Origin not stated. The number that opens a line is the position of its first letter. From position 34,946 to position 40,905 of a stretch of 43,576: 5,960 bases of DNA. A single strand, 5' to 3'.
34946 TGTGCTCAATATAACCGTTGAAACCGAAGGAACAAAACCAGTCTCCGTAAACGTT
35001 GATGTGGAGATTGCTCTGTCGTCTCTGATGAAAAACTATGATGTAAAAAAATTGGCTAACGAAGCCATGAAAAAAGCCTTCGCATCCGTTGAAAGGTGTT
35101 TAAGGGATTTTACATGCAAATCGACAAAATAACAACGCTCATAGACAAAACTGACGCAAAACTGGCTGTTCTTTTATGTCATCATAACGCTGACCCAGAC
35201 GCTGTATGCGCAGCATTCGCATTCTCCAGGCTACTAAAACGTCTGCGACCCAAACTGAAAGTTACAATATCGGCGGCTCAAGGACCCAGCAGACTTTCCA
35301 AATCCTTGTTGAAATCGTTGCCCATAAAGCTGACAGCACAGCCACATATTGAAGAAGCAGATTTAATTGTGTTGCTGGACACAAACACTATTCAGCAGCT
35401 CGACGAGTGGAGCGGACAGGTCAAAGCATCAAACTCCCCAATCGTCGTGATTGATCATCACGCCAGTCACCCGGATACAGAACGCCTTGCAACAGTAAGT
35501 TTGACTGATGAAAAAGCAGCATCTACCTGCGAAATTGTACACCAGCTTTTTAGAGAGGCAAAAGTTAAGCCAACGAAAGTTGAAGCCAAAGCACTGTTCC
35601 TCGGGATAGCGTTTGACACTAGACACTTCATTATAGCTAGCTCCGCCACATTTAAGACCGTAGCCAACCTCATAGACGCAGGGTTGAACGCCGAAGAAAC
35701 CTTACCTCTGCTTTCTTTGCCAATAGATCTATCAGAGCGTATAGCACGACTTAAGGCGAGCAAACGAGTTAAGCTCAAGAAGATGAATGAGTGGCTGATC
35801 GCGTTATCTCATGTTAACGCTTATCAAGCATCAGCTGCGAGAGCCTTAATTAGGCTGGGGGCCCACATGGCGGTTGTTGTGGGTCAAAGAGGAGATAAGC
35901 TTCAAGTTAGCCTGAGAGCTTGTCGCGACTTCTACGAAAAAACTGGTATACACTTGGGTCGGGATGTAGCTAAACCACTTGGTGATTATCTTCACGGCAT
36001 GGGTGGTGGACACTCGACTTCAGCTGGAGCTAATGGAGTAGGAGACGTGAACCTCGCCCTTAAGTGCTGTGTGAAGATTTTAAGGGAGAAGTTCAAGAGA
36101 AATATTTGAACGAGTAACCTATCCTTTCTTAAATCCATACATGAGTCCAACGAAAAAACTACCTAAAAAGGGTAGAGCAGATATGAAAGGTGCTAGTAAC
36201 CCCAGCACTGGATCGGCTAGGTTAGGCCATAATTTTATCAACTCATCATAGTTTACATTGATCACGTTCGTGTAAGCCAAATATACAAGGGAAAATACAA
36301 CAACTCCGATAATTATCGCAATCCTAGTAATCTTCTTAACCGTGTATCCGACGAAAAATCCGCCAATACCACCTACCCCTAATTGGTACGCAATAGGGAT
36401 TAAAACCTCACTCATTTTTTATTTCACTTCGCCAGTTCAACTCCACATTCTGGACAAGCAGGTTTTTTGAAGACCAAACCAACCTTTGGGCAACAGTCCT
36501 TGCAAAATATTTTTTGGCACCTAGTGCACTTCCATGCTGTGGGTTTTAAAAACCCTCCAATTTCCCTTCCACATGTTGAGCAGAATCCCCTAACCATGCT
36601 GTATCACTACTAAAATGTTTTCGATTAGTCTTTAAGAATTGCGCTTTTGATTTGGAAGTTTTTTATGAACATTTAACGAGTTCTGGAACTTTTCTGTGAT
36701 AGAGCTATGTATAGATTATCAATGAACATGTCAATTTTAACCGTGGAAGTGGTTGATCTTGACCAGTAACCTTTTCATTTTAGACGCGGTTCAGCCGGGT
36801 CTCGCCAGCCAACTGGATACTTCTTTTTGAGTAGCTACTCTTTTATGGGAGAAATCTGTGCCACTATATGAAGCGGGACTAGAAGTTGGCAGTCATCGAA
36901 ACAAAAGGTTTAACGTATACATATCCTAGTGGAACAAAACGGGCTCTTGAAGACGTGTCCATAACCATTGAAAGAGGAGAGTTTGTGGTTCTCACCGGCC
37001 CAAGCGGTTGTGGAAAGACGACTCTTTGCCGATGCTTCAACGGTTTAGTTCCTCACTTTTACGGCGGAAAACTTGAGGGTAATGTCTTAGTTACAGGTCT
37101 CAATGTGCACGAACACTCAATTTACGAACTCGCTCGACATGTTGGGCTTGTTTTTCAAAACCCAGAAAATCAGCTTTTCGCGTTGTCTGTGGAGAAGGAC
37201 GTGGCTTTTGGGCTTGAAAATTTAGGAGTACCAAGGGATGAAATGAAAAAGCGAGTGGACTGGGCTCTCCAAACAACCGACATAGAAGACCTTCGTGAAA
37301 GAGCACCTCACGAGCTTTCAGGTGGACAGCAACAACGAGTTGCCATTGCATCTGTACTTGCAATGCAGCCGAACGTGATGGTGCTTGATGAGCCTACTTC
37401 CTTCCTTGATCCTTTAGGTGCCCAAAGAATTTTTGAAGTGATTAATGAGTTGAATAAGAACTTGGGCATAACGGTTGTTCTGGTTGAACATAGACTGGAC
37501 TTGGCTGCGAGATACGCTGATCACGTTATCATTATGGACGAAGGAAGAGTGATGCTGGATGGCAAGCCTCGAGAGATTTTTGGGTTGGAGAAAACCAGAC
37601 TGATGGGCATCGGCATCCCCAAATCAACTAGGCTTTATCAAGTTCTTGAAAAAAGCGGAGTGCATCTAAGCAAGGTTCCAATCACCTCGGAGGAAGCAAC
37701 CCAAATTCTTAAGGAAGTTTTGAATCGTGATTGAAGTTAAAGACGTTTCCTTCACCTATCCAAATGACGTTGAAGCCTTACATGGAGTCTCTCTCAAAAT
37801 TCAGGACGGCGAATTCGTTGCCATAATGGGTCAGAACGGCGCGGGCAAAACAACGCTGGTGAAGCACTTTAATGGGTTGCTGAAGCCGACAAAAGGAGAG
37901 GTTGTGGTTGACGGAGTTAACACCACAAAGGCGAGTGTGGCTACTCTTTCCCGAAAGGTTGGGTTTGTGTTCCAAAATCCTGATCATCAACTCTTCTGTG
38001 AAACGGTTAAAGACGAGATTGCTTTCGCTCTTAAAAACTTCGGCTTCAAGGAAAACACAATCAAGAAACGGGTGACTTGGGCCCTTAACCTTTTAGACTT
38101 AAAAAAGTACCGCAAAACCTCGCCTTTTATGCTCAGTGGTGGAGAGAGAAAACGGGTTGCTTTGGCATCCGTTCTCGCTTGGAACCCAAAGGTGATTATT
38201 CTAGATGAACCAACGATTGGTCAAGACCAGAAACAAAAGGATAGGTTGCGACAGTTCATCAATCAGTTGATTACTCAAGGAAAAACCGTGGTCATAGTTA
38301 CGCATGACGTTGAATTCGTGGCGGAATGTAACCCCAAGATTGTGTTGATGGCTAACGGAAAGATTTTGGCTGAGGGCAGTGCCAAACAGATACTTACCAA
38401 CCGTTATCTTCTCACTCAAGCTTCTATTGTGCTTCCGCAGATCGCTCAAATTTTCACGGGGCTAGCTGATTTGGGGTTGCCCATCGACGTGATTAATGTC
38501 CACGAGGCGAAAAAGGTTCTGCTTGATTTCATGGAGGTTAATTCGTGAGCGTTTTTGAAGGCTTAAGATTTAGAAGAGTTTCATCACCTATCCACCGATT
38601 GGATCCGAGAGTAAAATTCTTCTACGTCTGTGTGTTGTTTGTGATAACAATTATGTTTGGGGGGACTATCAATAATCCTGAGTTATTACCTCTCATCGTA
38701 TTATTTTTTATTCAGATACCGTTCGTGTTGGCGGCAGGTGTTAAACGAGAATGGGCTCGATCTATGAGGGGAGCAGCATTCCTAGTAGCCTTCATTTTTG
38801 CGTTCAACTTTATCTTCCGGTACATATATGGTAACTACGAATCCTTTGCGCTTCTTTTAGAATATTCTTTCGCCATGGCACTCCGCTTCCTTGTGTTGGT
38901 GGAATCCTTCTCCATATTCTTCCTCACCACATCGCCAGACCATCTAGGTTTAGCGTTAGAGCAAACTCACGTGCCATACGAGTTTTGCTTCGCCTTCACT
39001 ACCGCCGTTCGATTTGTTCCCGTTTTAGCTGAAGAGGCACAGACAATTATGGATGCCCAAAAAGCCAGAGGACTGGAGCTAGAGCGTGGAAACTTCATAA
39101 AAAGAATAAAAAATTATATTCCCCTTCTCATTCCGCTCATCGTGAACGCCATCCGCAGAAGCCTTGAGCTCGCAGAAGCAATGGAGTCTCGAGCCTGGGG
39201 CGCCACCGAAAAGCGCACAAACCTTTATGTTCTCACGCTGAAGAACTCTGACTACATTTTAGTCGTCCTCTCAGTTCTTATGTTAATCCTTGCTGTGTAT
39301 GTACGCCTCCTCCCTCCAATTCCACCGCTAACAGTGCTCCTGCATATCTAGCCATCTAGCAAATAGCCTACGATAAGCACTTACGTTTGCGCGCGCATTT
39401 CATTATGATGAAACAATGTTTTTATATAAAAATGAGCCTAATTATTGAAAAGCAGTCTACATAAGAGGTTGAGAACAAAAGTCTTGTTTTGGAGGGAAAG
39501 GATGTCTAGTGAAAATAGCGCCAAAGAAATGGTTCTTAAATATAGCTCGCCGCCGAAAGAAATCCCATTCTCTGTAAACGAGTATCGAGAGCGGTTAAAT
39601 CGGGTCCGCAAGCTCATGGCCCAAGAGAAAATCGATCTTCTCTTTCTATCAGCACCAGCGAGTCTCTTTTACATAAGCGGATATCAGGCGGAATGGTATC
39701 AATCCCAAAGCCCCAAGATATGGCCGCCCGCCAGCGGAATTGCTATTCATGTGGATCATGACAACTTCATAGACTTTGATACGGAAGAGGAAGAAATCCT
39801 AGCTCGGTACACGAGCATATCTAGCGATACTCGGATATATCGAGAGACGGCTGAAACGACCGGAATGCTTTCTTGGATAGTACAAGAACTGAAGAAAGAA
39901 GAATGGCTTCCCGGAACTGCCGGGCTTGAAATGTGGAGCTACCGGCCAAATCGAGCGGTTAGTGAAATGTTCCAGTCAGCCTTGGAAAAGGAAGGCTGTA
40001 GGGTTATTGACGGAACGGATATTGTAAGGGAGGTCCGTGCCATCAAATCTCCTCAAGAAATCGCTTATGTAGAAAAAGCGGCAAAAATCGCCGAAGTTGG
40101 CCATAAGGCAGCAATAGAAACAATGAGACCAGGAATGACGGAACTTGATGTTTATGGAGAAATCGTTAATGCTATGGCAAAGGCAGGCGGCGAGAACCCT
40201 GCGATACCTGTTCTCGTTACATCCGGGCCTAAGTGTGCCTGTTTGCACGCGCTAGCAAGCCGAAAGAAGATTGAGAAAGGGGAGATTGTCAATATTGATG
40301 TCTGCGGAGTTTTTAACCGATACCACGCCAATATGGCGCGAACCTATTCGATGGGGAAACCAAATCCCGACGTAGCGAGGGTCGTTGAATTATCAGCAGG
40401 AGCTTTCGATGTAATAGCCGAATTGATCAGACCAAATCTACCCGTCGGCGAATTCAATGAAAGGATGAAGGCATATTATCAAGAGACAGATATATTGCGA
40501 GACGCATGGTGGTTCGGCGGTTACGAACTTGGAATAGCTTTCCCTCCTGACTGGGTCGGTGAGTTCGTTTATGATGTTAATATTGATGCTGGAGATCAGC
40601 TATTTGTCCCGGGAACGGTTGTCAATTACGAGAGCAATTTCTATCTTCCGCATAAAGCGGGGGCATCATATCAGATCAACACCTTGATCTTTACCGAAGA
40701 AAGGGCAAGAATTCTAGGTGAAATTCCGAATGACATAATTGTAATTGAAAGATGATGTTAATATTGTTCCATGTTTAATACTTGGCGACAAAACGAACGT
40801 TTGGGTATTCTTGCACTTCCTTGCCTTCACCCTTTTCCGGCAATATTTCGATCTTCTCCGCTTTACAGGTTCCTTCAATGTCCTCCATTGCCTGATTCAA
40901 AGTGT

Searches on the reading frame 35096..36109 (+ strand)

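Call 27: search_protein_families(library=pfam, proteins=[window:35096-36109:+])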
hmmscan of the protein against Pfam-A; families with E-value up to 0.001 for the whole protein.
window:35096-36109:+ (337 aa): 1 family
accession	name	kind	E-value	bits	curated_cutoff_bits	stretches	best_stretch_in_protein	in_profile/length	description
PF01368.27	DHH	-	4.4e-18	66.2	28.1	1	26-171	4-125/125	DHH family, N-terminal domain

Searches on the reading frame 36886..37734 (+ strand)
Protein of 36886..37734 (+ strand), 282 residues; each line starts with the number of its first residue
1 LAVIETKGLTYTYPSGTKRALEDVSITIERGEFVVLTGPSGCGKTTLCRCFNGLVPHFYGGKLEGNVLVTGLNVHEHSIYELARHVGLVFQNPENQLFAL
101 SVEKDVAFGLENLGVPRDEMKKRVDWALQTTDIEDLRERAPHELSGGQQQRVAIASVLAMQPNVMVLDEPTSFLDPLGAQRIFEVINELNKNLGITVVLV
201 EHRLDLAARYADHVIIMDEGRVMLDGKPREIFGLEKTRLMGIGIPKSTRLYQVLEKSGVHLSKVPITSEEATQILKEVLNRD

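Call 27: search_protein_families(library=pfam, proteins=[window:36886-37734:+])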
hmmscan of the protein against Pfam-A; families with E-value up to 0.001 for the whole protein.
window:36886-37734:+ (282 aa): 9 families
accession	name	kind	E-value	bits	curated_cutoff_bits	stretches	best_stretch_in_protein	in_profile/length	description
PF00005.33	ABC_tran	-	3.2e-32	112.4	25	1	21-172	1-137/137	ABC transporter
PF13304.12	AAA_21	-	4.5e-10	40.5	27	1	127-199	221-295/304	AAA domain, putative AbiEii toxin, Type IV TA system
PF02463.25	SMC_N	-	8e-07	29.1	40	1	32-204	25-201/220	RecF/RecN/SMC N terminal domain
PF13401.12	AAA_22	-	2.2e-05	25.2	27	1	31-140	5-75/130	AAA domain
PF13481.12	AAA_25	-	6.3e-05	23.1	27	0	28-48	30-50/195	AAA domain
PF13191.12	AAA_16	-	7.3e-05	23.8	32.6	1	29-65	22-52/167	AAA ATPase domain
PF05621.17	TniB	-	8.2e-05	22.6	22.4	0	134-200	92-160/189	Bacterial TniB protein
PF20703.3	nSTAND1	-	0.0002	21.6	27.1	1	18-101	20-95/379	Novel STAND NTPase 1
PF06745.19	ATPase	-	0.0002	21.3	26.6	1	28-202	16-163/231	KaiC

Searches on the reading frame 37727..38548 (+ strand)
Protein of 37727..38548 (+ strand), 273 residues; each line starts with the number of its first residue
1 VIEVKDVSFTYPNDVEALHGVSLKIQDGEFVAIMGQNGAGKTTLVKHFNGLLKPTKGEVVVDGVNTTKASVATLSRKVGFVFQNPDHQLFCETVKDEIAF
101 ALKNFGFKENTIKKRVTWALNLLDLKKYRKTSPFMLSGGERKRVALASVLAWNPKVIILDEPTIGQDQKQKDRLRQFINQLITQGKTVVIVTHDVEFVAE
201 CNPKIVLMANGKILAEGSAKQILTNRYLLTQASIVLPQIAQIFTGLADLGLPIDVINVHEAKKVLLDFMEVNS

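Call 27: search_protein_families(library=pfam, proteins=[window:37727-38548:+])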
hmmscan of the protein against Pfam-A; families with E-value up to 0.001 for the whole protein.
window:37727-38548:+ (273 aa): 8 families
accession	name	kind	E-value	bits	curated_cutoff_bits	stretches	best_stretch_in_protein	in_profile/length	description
PF00005.33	ABC_tran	-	2.5e-34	119.2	25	1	18-163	1-136/137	ABC transporter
PF02463.25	SMC_N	-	1.8e-10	41.1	40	1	28-203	24-207/220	RecF/RecN/SMC N terminal domain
PF13304.12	AAA_21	-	1.1e-06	29.4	27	0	119-198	221-303/304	AAA domain, putative AbiEii toxin, Type IV TA system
PF03266.21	NTPase_1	-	1e-05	25.9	23.9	0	31-80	2-47/168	NTPase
PF13401.12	AAA_22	-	0.00011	23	27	0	28-88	5-64/130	AAA domain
PF03193.22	RsgA_GTPase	-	0.00039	20.7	30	1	16-85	95-166/174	RsgA GTPase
PF13166.12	AAA_13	-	0.00073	18.8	36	0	33-51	21-39/713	AAA domain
PF13555.12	AAA_29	-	0.00074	19.7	27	0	19-56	13-50/61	P-loop containing region of AAA domain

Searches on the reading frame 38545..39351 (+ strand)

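Call 27: search_protein_families(library=pfam, proteins=[window:38545-39351:+])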
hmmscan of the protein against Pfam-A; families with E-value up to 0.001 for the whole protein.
window:38545-39351:+ (268 aa): 1 family
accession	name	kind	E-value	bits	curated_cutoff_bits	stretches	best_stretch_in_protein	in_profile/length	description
PF02361.21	CbiQ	-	2e-32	113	25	1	13-225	2-214/216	Cobalt transport protein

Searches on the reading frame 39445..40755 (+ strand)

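Call 27: search_protein_families(library=pfam, proteins=[window:39445-40755:+])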
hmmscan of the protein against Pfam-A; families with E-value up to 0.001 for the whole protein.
window:39445-40755:+ (436 aa): 2 families
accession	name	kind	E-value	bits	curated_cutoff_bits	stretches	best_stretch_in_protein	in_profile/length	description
PF00557.29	Peptidase_M24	-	1.9e-30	106.7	23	1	209-413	3-202/208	Metallopeptidase family M24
PF01321.24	Creatinase_N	-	4.7e-12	47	22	1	50-200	1-128/128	Creatinase/Prolidase N-terminal domain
